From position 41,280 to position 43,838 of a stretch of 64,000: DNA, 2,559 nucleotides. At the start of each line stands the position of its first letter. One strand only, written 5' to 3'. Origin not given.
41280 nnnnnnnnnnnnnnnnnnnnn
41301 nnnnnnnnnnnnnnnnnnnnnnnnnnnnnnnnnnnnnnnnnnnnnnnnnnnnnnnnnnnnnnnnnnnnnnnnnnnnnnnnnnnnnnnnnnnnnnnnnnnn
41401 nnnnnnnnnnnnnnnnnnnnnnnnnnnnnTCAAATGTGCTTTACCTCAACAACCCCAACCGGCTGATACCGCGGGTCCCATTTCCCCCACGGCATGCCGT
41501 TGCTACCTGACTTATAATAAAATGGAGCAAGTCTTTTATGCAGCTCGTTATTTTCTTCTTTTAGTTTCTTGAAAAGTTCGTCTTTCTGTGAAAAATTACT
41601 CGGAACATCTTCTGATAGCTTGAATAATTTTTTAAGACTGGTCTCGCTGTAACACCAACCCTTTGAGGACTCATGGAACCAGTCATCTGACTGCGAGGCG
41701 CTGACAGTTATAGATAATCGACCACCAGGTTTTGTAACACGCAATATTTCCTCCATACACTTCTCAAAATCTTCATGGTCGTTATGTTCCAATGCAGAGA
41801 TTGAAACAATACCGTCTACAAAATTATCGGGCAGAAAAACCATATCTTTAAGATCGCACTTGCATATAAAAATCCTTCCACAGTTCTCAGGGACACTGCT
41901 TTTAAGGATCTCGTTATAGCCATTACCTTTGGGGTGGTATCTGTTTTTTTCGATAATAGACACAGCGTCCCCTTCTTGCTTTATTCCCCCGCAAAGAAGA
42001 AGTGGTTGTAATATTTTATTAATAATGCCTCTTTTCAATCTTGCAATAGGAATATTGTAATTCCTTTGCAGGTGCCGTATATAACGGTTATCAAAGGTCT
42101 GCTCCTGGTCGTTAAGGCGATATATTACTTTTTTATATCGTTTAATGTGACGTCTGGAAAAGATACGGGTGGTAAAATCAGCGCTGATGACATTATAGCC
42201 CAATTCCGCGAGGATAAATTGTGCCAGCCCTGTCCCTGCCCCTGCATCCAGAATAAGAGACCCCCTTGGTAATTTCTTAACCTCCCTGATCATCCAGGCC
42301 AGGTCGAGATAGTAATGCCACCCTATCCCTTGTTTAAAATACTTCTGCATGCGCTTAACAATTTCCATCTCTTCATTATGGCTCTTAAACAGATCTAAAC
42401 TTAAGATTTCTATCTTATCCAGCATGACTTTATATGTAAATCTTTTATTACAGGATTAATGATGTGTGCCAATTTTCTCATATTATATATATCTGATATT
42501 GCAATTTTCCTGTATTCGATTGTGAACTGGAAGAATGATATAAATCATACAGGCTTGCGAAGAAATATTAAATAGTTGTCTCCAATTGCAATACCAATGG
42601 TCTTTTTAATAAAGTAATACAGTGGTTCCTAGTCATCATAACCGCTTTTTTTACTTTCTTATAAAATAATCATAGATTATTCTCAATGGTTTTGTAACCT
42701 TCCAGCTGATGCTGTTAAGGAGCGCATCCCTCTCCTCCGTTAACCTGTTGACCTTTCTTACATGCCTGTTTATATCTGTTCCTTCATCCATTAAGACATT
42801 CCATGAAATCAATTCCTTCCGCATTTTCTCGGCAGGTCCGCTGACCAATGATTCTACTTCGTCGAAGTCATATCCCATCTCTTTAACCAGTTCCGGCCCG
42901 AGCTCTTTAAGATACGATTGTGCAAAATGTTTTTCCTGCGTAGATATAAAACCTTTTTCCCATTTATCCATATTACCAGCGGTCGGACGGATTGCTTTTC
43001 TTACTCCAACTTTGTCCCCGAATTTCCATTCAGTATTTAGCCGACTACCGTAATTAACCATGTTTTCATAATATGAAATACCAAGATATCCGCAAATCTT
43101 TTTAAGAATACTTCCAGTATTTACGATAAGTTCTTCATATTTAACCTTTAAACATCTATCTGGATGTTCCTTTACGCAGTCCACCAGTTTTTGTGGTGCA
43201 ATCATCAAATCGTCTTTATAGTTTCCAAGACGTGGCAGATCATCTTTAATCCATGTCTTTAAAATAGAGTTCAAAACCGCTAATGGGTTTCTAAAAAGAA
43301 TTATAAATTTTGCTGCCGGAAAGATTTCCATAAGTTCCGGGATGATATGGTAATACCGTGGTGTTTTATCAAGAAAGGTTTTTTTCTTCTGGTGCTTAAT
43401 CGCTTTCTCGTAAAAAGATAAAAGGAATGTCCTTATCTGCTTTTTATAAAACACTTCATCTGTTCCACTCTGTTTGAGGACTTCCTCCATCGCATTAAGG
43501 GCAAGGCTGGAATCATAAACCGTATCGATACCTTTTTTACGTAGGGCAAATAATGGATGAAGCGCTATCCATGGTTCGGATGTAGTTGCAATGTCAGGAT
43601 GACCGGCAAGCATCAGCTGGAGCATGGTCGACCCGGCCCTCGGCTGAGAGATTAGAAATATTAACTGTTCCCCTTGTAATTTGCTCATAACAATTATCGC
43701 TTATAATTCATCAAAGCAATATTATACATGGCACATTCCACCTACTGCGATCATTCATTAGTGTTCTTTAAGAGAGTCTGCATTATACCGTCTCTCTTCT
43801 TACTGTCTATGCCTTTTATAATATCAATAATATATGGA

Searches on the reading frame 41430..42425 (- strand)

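Call 48: search_protein_families(library=pfam, proteins=[window:41430-42425:-], max_evalue=0.00001)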
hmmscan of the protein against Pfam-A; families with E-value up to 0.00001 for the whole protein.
window:41430-42425:- (331 aa): 4 families
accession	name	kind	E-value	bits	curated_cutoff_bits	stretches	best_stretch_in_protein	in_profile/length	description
PF08241.18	Methyltransf_11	-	2.2e-12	47.9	21.2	1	187-238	46-94/95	Methyltransferase domain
PF13649.12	Methyltransf_25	-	5.9e-10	40.2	27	1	182-235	46-97/97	Methyltransferase domain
PF13847.12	Methyltransf_31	-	1.1e-08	35.4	27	0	188-258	59-114/145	Methyltransferase domain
PF13489.12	Methyltransf_23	-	2.2e-06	28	27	1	48-269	16-155/164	Methyltransferase domain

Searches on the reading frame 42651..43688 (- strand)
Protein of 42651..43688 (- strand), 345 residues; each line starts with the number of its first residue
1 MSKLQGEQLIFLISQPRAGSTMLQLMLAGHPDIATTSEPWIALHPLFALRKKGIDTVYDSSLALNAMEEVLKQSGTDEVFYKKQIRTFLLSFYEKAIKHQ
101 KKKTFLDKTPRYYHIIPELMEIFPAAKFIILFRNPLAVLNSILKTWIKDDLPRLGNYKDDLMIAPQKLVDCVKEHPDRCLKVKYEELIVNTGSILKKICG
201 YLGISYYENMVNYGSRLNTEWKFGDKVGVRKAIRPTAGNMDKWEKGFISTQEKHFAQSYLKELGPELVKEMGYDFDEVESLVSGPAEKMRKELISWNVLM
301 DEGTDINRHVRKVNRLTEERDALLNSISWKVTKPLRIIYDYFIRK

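Call 48: search_protein_families(library=pfam, proteins=[window:42651-43688:-], max_evalue=0.00001)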
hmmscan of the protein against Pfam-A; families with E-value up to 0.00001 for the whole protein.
window:42651-43688:- (345 aa): 2 families
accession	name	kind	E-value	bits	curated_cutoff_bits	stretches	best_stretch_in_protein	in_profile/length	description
PF13469.12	Sulfotransfer_3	-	2e-28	100.6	27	1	10-206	2-214/216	Sulfotransferase family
PF00685.33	Sulfotransfer_1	-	1.6e-08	34.8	22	1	10-208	4-185/255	Sulfotransferase domain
